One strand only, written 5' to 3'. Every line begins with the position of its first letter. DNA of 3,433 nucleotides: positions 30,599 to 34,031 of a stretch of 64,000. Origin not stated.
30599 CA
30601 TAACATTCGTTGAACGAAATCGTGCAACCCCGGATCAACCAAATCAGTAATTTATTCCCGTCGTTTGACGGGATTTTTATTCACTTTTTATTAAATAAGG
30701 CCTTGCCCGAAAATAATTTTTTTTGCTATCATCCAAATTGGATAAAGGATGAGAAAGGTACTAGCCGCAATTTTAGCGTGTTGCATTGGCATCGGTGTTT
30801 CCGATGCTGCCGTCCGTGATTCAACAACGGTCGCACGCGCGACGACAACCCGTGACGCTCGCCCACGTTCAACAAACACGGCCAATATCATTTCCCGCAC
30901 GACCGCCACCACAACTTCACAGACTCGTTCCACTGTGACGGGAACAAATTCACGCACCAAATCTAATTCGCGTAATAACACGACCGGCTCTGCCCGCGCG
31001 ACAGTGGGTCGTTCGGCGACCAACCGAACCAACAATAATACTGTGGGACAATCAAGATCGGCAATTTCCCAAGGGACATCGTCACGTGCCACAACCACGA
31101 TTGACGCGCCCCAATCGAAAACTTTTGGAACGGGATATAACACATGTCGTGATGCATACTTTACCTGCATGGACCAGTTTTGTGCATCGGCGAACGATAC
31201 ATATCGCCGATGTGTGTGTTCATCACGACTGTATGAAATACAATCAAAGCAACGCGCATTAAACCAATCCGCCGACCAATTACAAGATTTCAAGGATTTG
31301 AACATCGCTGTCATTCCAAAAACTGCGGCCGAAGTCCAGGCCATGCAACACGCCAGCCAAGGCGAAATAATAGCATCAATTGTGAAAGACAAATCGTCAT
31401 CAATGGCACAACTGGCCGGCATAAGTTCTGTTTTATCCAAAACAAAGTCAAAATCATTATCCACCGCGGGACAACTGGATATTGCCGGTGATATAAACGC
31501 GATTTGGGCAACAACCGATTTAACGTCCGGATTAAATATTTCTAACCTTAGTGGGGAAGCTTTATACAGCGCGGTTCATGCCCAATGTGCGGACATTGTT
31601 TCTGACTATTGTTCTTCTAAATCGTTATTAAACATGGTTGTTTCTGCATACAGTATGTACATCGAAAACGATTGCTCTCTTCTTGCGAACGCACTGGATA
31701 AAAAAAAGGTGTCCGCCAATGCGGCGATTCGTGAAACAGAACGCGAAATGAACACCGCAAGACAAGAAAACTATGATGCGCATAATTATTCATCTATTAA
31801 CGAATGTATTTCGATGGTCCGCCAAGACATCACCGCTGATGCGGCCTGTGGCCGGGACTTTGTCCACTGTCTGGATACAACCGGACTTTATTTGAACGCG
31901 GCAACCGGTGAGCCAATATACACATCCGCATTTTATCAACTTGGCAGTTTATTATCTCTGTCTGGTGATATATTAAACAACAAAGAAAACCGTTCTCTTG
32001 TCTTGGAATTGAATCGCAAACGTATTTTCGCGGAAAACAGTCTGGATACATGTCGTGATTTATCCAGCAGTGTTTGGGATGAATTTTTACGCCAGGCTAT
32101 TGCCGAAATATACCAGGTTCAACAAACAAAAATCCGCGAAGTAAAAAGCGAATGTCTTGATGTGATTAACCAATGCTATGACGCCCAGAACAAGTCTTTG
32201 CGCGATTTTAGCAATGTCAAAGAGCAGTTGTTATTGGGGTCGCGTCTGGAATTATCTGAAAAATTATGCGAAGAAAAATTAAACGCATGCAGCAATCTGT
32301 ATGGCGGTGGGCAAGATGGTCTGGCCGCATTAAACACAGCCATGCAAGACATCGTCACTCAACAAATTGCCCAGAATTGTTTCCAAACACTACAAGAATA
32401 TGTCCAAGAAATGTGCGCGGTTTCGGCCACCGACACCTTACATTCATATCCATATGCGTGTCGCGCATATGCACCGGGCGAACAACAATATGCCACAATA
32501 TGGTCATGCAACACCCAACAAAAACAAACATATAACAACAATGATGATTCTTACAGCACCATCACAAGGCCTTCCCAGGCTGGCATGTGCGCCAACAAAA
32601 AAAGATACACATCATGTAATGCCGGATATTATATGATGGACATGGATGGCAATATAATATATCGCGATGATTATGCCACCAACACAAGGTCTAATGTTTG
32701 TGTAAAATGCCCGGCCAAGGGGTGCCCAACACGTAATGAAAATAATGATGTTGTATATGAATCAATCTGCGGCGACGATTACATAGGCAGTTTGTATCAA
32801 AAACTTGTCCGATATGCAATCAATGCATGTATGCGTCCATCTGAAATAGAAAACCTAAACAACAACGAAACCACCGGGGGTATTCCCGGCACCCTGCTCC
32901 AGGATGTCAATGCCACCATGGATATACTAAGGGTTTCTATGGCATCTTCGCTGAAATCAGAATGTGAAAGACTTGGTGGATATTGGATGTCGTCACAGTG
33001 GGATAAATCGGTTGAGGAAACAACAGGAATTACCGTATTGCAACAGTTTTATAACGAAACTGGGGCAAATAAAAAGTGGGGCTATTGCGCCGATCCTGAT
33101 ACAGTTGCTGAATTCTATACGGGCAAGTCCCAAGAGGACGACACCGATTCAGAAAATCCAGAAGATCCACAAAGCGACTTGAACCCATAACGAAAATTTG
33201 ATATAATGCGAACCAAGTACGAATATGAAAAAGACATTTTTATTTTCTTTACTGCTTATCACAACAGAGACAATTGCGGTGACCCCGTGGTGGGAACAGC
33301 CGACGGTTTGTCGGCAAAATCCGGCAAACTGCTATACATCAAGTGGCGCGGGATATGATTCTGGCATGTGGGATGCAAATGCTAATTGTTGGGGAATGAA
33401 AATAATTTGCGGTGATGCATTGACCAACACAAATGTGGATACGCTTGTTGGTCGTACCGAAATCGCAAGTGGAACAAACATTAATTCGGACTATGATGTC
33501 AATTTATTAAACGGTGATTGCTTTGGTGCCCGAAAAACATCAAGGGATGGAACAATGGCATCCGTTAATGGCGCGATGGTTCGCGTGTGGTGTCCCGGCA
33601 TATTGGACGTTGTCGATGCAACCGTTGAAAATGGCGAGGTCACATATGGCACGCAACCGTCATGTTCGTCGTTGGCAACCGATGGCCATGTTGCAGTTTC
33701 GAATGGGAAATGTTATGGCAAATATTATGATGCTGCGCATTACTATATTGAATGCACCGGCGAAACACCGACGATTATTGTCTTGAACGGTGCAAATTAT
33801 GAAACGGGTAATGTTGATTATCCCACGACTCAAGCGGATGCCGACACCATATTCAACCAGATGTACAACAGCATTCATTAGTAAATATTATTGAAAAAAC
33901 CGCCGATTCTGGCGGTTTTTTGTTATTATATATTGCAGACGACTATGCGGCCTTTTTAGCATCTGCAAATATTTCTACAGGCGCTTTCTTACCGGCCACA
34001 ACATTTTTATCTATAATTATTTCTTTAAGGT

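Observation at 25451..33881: Cluster of giant paralogous cysteine-module secreted proteins around infA (candidate undescribed envelope/surface system)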

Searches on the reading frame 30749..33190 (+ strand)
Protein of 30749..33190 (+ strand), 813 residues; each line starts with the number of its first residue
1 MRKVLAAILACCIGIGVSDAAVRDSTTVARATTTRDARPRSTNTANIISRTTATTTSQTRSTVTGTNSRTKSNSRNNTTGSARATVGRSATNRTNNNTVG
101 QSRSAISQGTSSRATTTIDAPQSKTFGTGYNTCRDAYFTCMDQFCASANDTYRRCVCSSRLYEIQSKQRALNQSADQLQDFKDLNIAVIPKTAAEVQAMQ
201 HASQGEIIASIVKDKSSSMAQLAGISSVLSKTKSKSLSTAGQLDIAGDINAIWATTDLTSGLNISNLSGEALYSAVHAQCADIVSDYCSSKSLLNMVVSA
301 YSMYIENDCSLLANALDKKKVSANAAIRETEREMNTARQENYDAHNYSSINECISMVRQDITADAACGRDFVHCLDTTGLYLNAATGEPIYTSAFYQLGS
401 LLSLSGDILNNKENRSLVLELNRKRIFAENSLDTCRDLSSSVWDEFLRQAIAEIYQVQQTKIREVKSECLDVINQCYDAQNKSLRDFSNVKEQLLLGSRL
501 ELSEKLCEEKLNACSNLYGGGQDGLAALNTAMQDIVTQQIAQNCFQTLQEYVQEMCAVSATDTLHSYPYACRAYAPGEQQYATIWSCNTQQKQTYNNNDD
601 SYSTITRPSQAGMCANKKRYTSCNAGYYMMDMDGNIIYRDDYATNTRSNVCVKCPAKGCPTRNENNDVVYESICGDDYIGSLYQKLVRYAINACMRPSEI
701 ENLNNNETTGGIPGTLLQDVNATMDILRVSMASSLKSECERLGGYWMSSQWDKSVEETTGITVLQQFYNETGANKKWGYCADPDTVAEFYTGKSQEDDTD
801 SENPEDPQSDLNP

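Call 4: search_protein_families(library=pfam, proteins=[window:30749-33190:+], max_evalue=1)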
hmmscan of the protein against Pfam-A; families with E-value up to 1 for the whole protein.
window:30749-33190:+ (813 aa): 0 families

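Call 10: find_homologous_proteins(query=window:30749-33190:+, max_evalue=0.001)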
Query window:30749-33190:+ (813 aa): 1210 proteins with E <= 0.001 among 8000 candidates; the best 120 are listed.
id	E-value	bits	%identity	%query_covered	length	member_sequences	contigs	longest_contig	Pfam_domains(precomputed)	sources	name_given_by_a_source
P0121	0.0e+0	1811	100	100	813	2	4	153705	-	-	-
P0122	0.0e+0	1208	70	97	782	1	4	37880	-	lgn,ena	-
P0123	0.0e+0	1196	69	97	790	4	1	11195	-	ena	-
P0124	0.0e+0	1183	68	97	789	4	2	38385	-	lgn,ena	-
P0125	0.0e+0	1178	66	97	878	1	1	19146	-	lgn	-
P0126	0.0e+0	1146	66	97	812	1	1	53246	-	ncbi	-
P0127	0.0e+0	1143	65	99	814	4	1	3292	-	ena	-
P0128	0.0e+0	1141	64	98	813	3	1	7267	-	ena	-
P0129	0.0e+0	1136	65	97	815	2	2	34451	-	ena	-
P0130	0.0e+0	1136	65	97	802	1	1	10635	-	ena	-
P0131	0.0e+0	1130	65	99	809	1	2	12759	-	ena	-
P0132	0.0e+0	1118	64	97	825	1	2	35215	-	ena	-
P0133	0.0e+0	1115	64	100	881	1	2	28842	-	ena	-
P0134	0.0e+0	1111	63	99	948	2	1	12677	-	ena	-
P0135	0.0e+0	1094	63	99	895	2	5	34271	-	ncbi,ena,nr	ncbi:MAG: hypothetical protein J6W40_04110 [Alphaproteobacteria bacterium]|nr:hypothetical protein [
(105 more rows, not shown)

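Call 47: search_protein_families(library=ncbifam, proteins=[window:30749-33190:+], max_evalue=0.1)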
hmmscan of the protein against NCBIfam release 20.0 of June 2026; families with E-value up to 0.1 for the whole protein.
window:30749-33190:+ (813 aa): 0 families

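Call 64: predict_structure(alignment_id=A2)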
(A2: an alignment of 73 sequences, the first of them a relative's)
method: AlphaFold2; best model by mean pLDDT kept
length: 813 residues; sequences in the alignment: 73
mean_pLDDT: 70.3   pTM: 0.49
mean pLDDT of the five models: 70.3, 67.1, 66.4, 65.7, 62.1
residues with pLDDT >= 90: 186; 70-90: 297; 50-70: 152; < 50: 178
segments of 3 or more residues with pLDDT < 50: 14-127, 202-217, 234-261, 808-813
pLDDT, mean of each block of 10 residues (from residue 1): 67 49 34 32 33 32 32 30 33 31 29 31 49 92 80 82 89 87 61 50 46 48 51 45 40 47 68 88 91 91 89 89 84 77 67 81 66 56 58 55 80 84 83 82 86 80 75 75 63 63 74 63 70 78 89 88 73 89 91 60 63 70 90 90 85 88 89 89 95 90 82 92 93 93 95 93 95 93 95 65 50 44
secondary structure, 60 per line:
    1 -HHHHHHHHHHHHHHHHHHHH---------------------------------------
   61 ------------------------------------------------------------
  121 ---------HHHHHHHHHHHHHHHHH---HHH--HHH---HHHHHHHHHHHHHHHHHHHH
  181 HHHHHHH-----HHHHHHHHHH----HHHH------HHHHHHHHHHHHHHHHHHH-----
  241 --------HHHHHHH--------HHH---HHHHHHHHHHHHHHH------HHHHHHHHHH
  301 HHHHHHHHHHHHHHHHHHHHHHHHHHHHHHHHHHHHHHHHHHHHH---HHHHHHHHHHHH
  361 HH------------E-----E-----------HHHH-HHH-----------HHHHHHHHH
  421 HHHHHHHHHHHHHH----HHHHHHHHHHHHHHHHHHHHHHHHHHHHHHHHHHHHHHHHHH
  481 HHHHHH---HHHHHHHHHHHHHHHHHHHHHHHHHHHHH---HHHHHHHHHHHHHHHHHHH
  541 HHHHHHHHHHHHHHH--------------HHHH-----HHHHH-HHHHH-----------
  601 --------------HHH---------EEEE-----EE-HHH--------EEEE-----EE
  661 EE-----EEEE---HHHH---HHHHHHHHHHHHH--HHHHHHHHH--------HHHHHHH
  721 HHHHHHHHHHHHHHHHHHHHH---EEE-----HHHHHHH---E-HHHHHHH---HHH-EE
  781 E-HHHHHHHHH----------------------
elements in order (helices of 4 or more, strands of 3 or more residues): H2-21 H130-146 H161-187 H193-202 H207-210 H217-235 H249-255 H270-284 H291-345 H349-362 H393-396 H412-434 H439-486 H490-518 H522-555 H570-573 H579-583 H585-589 E627-630 E650-653 E659-662 E668-671 H675-678 H682-694 H697-705 H714-741 E745-747 H753-759 H765-771 E779-781 H783-791
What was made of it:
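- D's model gives the same helical core (call 64).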

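Call 66: fold_search(model_id=the predicted structure, library=pdb)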
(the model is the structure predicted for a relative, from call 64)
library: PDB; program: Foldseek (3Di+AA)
matches with E <= 10: 9; with E <= 0.001: 0
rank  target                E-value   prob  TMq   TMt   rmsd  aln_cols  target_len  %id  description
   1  8sre_A                1.4e+00  0.02  0.05  0.04  42.2       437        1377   10  Cryo-EM structure of TRPM2 chanzyme in the presence of Magnesium and ADP-ribose, closed state (released 2024-05-15)
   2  8sr7_A                2.8e+00  0.01  0.05  0.03  42.2       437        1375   10  Cryo-EM structure of TRPM2 chanzyme in the presence of Magnesium, Adenosine monophosphate, and Ribose-5-phosphate (released 2024-05-08)
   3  8sri_A                5.2e+00  0.01  0.05  0.03  40.2       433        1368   10  Cryo-EM structure of TRPM2 chanzyme (E1114A) in the presence of Magnesium and ADP-ribose, closed state (released 2024-05-15)
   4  9qzo                  6.0e+00  0.01  0.06  0.08  25.5       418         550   11  Cryo-EM structure of rat SLCO2A1 in the apo state. (released 2026-02-11)
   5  6qe3                  7.5e+00  0.03  0.03  0.06  10.4        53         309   11  Re-refinement of 6ESR human IBA57 at 1.75 A resolution (released 2019-03-13)
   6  8src_A                7.5e+00  0.01  0.05  0.04  42.6       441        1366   10  Cryo-EM structure of TRPM2 chanzyme in the presence of Calcium and ADP-ribose (released 2024-05-08)
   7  5ca9                  7.9e+00  0.07  0.12  0.14  31.7       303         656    9  Structures of the candida albicans sey1p GTPase in complex with GDPAlF4- (released 2015-09-23)
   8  8sr9_A                8.2e+00  0.01  0.05  0.03  42.6       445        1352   10  Cryo-EM structure of TRPM2 chanzyme in the presence of Magnesium (released 2024-05-08)
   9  9r07                  9.9e+00  0.01  0.06  0.08  29.2       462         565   12  Cryo-EM structure of rat SLCO2A1 bound to zafirlukast. (released 2026-02-11)

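Call 78: search_protein_families(library=phrogs, proteins=[window:30749-33190:+], max_evalue=0.01)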
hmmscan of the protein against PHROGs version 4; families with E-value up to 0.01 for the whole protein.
window:30749-33190:+ (813 aa): 0 families

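Call 79: search_protein_families(library=padloc, proteins=[window:30749-33190:+], max_evalue=0.01)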
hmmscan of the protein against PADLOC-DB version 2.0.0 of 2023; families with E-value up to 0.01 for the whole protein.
window:30749-33190:+ (813 aa): 0 families

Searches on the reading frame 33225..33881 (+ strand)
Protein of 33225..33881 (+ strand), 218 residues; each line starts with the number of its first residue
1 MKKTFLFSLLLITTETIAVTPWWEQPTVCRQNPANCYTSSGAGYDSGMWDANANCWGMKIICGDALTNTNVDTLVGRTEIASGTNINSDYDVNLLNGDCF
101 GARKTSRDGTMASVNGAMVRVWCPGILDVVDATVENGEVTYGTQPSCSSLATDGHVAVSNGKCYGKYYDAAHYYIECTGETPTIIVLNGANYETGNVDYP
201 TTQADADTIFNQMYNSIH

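Call 4: search_protein_families(library=pfam, proteins=[window:33225-33881:+], max_evalue=1)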
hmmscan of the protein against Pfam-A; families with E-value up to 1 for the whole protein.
window:33225-33881:+ (218 aa): 1 family
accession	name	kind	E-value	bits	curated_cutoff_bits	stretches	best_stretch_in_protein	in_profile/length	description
PF05475.17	Chlam_vir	-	0.042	14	25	1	58-88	9-39/146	Pgp3 C-terminal domain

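Call 47: search_protein_families(library=ncbifam, proteins=[window:33225-33881:+], max_evalue=0.1)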
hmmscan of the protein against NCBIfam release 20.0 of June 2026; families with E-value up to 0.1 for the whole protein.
window:33225-33881:+ (218 aa): 0 families

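Call 58: search_solved_structures(query=window:33225-33881:+, max_evalue=1)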
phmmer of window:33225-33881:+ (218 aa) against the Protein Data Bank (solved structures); distinct sequences matched with E-value up to 1: 2.
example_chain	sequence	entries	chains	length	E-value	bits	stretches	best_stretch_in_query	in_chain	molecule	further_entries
8hku_L30P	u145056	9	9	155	0.059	16.3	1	17-111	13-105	50S ribosomal protein L30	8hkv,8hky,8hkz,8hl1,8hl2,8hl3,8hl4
8vzi_A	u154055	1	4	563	0.13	15.2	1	31-68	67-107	2-hydroxyacyl-CoA lyase-like protein 1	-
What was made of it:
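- Tried and rejected: E against PDB sequences: noise (call 58).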

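Call 78: search_protein_families(library=phrogs, proteins=[window:33225-33881:+], max_evalue=0.01)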
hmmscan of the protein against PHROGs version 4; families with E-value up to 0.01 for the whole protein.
window:33225-33881:+ (218 aa): 0 families

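Call 79: search_protein_families(library=padloc, proteins=[window:33225-33881:+], max_evalue=0.01)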
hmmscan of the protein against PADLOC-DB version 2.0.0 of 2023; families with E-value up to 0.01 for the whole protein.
window:33225-33881:+ (218 aa): 0 families
